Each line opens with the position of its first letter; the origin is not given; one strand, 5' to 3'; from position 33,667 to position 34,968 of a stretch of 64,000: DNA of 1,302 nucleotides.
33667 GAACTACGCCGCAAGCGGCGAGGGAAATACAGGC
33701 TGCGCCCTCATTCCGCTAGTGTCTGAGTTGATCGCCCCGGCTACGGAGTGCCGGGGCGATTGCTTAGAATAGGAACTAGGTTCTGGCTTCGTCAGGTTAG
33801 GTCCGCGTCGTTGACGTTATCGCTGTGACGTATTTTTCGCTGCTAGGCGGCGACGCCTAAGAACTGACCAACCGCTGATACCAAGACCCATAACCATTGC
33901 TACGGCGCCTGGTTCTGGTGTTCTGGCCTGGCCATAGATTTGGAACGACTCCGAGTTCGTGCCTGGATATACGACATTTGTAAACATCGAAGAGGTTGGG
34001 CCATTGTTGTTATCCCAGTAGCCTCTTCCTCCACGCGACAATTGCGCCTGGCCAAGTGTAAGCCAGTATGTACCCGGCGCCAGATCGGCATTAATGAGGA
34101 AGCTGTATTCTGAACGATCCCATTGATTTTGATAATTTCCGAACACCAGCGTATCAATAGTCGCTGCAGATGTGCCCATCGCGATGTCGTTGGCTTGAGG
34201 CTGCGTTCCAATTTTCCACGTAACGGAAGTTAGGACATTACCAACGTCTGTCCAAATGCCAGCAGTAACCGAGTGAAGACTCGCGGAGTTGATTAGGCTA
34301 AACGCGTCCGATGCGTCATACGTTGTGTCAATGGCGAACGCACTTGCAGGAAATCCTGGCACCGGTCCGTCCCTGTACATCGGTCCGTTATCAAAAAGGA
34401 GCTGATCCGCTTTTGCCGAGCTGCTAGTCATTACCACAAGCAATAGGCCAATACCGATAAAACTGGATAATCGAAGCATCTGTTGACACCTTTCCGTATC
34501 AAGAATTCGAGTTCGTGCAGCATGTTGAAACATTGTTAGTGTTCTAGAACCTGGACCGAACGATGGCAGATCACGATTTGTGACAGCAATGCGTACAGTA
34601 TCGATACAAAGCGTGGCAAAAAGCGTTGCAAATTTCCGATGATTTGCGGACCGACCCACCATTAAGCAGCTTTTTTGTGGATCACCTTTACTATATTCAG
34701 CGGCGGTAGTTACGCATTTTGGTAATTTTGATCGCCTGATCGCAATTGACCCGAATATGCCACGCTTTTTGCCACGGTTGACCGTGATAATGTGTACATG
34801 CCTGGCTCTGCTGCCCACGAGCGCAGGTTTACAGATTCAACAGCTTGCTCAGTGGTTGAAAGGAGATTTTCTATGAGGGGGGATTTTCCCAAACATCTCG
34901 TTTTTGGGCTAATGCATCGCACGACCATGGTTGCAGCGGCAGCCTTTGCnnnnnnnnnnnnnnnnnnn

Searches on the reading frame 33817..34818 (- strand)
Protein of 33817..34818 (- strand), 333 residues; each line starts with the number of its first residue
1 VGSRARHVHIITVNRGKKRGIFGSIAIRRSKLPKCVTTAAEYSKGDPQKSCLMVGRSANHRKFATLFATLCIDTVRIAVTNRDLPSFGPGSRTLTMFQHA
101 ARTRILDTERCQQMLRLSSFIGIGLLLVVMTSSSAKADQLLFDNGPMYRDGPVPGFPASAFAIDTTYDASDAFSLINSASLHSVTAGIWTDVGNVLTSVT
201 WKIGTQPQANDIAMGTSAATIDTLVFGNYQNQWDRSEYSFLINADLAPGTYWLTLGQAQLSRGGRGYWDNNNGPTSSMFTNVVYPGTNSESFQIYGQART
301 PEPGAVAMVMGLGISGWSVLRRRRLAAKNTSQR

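Call 3: search_protein_families(library=pfam, proteins=[window:33817-34818:-], max_evalue=0.01)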
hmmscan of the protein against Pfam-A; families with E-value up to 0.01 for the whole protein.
window:33817-34818:- (333 aa): 0 families

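Call 4: search_protein_families(library=ncbifam, proteins=[window:33817-34818:-], max_evalue=0.01)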
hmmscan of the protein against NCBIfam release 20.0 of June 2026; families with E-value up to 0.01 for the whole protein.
window:33817-34818:- (333 aa): 2 families
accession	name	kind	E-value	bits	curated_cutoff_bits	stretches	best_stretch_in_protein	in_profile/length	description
TIGR02595.1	PEP_CTERM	domain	0.0019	18.9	16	1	300-324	1-23/24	PEP-CTERM sorting domain-containing protein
NF038124.1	PEP_CTERM_TLD_A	exception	0.0035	17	100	1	275-323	184-235/235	PEP_CTERM-anchored TLD domain-containing protein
